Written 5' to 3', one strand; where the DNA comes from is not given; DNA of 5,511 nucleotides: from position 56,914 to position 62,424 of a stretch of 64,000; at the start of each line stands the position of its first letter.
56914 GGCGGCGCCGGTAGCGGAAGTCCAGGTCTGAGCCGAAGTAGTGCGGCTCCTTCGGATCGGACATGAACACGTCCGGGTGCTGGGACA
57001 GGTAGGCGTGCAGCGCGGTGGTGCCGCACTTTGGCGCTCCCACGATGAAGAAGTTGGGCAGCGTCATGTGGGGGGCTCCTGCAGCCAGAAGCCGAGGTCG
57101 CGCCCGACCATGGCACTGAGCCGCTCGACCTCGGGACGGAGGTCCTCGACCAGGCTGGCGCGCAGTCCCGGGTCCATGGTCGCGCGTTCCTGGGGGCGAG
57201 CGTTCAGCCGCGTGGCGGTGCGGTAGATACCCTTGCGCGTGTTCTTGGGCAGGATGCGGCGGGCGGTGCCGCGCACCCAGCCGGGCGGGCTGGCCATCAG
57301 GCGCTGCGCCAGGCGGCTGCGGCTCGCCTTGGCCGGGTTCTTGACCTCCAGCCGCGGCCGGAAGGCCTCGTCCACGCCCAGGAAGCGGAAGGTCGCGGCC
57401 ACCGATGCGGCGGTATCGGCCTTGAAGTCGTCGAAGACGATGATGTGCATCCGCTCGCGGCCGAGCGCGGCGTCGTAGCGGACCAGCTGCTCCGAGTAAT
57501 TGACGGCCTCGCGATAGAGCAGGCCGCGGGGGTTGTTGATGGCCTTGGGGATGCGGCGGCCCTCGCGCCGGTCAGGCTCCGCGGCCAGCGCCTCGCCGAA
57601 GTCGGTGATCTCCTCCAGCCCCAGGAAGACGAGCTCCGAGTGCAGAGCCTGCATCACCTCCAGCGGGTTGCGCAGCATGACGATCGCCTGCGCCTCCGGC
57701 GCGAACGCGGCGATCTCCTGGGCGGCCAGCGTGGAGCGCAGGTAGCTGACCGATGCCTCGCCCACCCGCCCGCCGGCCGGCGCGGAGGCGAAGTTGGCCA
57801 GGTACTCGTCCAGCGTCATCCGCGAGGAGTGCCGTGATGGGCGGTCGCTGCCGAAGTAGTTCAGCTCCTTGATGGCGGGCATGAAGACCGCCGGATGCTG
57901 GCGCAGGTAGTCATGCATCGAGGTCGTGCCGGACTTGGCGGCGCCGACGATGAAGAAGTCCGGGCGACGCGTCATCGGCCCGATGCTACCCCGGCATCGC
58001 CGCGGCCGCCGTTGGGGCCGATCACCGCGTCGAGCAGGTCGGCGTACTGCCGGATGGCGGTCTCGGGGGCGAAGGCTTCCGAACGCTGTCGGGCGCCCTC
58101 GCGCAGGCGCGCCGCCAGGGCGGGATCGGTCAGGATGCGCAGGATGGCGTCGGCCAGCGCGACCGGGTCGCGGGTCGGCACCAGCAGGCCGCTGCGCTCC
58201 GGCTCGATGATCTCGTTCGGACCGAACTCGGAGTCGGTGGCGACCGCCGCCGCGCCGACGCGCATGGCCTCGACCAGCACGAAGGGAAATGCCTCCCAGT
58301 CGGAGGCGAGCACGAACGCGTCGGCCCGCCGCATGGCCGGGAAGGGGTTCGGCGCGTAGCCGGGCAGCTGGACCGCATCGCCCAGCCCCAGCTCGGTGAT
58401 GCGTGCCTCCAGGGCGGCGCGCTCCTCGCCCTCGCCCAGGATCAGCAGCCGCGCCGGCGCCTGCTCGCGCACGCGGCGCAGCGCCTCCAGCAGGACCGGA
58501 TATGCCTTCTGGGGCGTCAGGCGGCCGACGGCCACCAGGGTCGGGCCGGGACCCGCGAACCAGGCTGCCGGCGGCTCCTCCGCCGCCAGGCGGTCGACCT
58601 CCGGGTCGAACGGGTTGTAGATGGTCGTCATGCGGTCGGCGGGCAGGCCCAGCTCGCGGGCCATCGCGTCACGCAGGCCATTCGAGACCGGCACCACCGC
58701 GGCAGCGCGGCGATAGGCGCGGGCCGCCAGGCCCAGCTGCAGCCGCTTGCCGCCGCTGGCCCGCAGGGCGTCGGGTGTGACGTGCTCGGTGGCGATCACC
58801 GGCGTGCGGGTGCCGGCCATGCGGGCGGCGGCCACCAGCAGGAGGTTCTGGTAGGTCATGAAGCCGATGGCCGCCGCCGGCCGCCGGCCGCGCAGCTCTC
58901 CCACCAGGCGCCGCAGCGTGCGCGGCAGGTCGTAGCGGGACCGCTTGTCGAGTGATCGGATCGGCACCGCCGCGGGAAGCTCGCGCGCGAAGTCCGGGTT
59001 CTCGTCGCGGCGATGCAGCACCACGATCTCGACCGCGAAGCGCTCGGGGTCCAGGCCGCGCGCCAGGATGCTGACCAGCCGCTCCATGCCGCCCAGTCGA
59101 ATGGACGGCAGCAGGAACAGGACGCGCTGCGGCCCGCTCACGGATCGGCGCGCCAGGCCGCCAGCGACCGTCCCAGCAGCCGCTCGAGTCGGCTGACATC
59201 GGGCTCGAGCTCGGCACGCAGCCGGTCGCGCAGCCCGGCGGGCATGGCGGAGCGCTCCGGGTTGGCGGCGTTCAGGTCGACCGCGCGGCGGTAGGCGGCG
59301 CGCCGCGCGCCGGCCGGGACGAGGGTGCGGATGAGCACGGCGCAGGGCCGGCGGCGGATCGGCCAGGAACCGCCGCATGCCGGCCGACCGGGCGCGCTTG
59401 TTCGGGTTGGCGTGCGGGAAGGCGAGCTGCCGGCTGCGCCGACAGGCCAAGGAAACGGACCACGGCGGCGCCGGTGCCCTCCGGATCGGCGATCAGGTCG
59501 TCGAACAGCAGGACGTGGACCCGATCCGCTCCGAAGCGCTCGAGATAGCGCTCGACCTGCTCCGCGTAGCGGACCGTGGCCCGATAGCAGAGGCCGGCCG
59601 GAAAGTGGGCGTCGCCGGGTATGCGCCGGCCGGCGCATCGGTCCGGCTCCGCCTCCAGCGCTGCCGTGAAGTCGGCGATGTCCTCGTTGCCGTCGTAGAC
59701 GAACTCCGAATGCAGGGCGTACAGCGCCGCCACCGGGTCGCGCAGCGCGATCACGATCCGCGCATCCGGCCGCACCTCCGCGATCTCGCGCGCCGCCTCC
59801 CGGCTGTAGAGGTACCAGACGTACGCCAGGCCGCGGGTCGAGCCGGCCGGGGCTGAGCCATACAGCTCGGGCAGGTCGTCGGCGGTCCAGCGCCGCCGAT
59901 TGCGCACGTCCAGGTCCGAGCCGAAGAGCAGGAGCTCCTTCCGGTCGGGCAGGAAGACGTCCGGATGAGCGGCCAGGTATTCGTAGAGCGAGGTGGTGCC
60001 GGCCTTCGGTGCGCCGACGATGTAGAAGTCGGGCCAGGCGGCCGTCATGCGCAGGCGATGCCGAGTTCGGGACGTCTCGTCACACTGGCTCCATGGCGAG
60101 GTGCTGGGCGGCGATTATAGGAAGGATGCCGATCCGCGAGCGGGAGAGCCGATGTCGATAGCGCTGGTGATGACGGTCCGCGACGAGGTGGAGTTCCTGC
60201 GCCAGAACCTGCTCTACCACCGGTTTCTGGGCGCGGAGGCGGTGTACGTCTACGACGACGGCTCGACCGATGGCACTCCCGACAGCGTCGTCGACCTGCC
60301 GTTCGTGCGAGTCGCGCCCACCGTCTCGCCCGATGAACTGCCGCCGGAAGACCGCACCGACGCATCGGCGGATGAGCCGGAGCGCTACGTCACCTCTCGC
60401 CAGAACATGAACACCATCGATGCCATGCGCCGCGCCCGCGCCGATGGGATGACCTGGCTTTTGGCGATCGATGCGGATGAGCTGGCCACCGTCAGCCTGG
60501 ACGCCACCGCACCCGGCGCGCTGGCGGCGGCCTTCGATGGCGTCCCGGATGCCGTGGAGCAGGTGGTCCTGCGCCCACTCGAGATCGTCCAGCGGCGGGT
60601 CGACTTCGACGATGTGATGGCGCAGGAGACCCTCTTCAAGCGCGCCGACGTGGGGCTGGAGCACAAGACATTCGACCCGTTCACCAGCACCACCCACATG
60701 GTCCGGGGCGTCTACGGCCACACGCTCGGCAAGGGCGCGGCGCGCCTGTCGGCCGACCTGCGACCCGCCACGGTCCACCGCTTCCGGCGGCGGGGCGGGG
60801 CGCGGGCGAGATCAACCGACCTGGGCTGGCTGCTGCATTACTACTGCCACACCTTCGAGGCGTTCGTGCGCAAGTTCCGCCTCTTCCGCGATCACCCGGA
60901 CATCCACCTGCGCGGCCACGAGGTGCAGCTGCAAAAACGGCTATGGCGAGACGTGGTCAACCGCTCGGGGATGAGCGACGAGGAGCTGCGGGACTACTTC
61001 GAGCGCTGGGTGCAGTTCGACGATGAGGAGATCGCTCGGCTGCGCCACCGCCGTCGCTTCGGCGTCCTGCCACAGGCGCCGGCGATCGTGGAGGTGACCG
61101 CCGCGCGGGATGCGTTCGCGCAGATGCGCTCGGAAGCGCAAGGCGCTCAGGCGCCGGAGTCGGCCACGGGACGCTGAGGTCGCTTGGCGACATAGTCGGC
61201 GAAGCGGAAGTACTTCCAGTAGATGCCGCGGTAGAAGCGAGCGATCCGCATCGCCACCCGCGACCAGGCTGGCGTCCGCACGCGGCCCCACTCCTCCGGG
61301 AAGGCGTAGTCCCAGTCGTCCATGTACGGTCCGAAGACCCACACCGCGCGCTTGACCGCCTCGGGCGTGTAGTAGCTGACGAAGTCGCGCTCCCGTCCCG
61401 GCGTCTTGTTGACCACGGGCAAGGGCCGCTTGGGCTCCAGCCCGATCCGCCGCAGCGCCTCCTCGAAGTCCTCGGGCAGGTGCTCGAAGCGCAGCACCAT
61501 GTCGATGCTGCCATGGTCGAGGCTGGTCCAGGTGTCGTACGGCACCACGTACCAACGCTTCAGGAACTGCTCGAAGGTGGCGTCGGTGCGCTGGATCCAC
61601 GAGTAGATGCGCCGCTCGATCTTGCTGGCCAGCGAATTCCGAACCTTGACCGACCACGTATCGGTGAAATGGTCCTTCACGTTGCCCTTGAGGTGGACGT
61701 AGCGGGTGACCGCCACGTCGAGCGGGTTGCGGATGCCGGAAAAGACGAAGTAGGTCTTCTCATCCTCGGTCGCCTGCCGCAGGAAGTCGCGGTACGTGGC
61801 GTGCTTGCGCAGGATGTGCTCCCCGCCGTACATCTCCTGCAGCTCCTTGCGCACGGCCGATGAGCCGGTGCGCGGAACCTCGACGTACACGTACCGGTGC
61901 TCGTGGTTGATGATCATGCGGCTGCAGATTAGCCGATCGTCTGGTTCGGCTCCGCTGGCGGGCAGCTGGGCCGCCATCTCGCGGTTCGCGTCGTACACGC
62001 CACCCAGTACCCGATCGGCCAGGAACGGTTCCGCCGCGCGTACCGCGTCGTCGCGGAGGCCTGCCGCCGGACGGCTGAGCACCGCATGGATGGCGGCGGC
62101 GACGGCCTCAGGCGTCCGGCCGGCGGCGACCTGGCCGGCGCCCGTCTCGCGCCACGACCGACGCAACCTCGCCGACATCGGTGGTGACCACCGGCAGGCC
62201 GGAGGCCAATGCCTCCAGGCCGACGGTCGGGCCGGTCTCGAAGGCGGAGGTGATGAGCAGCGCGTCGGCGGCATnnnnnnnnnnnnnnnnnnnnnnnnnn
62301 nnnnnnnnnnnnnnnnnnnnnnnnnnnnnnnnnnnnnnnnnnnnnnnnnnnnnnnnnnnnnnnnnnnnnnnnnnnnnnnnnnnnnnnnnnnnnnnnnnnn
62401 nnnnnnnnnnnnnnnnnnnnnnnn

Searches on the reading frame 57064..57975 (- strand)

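Call 5: search_protein_families(library=ncbifam, proteins=[window:57064-57975:-], max_evalue=0.01)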
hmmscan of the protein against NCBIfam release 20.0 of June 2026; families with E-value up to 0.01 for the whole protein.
window:57064-57975:- (303 aa): 0 families

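Call 29: search_protein_families(library=pfam, proteins=[window:57064-57975:-], max_evalue=0.01)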
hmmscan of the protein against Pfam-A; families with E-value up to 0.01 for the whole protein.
window:57064-57975:- (303 aa): 2 families
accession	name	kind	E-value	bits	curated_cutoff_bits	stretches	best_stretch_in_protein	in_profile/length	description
PF13469.12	Sulfotransfer_3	-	1.9e-11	45.1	27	1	5-34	1-29/216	Sulfotransferase family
PF00685.33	Sulfotransfer_1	-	2.5e-06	27.5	22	1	5-107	2-103/255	Sulfotransferase domain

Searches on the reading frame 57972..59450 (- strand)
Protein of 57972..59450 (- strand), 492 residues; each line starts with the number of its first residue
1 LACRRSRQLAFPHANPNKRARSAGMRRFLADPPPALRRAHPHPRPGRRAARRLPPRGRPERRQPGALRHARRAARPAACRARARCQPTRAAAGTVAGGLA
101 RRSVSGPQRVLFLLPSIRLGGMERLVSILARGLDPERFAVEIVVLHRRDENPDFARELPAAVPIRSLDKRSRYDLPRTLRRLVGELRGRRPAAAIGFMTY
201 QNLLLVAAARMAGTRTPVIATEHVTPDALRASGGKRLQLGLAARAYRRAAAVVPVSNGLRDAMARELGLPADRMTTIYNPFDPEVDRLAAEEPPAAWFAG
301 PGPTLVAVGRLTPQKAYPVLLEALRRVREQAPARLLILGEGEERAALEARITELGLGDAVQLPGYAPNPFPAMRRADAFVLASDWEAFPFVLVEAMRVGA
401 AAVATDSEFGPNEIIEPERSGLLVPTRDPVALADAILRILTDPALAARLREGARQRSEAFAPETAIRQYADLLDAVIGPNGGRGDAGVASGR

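Call 5: search_protein_families(library=ncbifam, proteins=[window:57972-59450:-], max_evalue=0.01)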
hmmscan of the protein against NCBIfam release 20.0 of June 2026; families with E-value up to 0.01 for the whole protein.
window:57972-59450:- (492 aa): 34 families (the best 25 are shown)
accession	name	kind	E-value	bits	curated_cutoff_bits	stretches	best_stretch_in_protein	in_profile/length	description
TIGR03088.1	stp2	hypoth_equivalog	9.6e-36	123.6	409.05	1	116-475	10-372/374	TIGR03088 family PEP-CTERM/XrtA system glycosyltransferase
NF041876.1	EPS_EpsE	equivalog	2.1e-32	112.8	400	1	246-458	159-377/389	exopolysaccharide biosynthesis GT4 family glycosyltransferase EpsE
NF050063.1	ProtGlycPglJ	equivalog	1e-29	103.9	500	1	207-462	101-352/363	N-acetylgalactosamine-N,N'-diacetylbacillosaminyl-diphospho-undecaprenol 4-alpha-N-acetylgalactosaminyltransferase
TIGR03999.1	thiol_BshA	equivalog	4.5e-24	85.1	273.7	1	216-476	114-373/375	N-acetyl-alpha-D-glucosaminyl L-malate synthase BshA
NF007396.0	PRK09922.1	equivalog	2.3e-17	62.9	385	1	253-423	140-307/361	lipopolysaccharide 1,6-galactosyltransferase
NF050056.1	ProtGlycPglH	equivalog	1.8e-16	60.2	600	1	305-475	182-352/354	GalNAc-alpha-(1->4)-GalNAc-alpha-(1->3)-diNAcBac-PP-undecaprenol alpha-1,4-N-acetyl-D-galactosaminyltransferase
TIGR04005.1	wcaL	equivalog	2.2e-16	59.8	537.6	1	245-475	171-405/406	colanic acid biosynthesis glycosyltransferase WcaL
NF047880.1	glyco_SdgA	exception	1.7e-15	56.6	800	1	305-472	318-486/488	serine-aspartate repeat adhesin O-glycosyltransferase SdgA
NF047881.1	glyco_SdgB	exception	1.5e-14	53.6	800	1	305-473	324-493/496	serine-aspartate repeat adhesin O-glycosyltransferase SdgB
TIGR04063.1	stp3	hypoth_equivalog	5.3e-14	51.9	442.05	1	236-457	145-375/397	TIGR04063 family PEP-CTERM/XrtA system glycosyltransferase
TIGR04047.1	MSMEG_0565_glyc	hypoth_equivalog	6.9e-14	51.7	259.85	1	242-454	132-352/373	MSMEG_0565 family glycosyltransferase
TIGR02149.1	glgA_Coryne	subfamily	1.4e-13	50.7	302.4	2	374-472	282-386/391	glycogen synthase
TIGR03449.1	mycothiol_MshA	equivalog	2.5e-11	43.1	462.5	1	306-472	224-399/406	D-inositol-3-phosphate glycosyltransferase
NF046085.1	XrtY_assoc_Gly1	equivalog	1.3e-09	37.4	400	1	305-477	212-385/387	XrtY-associated glycosyltransferase XYAG1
NF041010.1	glycosy_Agl16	equivalog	1.6e-09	37.1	575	1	216-458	105-333/352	glycosylation protein Agl16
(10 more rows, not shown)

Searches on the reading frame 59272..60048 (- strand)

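Call 29: search_protein_families(library=pfam, proteins=[window:59272-60048:-], max_evalue=0.01)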
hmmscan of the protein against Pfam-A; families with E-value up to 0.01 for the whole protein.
window:59272-60048:- (258 aa): 2 families
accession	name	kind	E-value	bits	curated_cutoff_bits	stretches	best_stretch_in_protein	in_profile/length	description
PF13469.12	Sulfotransfer_3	-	7.5e-18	66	27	1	6-204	1-214/216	Sulfotransferase family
PF00685.33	Sulfotransfer_1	-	5.1e-09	36.3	22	1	6-205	2-184/255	Sulfotransferase domain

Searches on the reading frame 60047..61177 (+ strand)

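Call 29: search_protein_families(library=pfam, proteins=[window:60047-61177:+], max_evalue=0.01)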
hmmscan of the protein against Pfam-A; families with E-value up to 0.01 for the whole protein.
window:60047-61177:+ (376 aa): 1 family
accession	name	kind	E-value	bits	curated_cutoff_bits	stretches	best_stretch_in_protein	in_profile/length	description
PF13704.12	Glyco_tranf_2_4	-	1.5e-13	51.5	27.5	1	45-150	1-87/98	Glycosyl transferase family 2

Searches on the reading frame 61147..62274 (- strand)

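Call 29: search_protein_families(library=pfam, proteins=[window:61147-62274:-], max_evalue=0.01)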
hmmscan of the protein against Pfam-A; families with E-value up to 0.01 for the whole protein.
window:61147-62274:- (375 aa): 1 family
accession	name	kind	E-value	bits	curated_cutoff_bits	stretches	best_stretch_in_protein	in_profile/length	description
PF03567.20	Sulfotransfer_2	-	0.0061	17.1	22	0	119-284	2-200/252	Sulfotransferase family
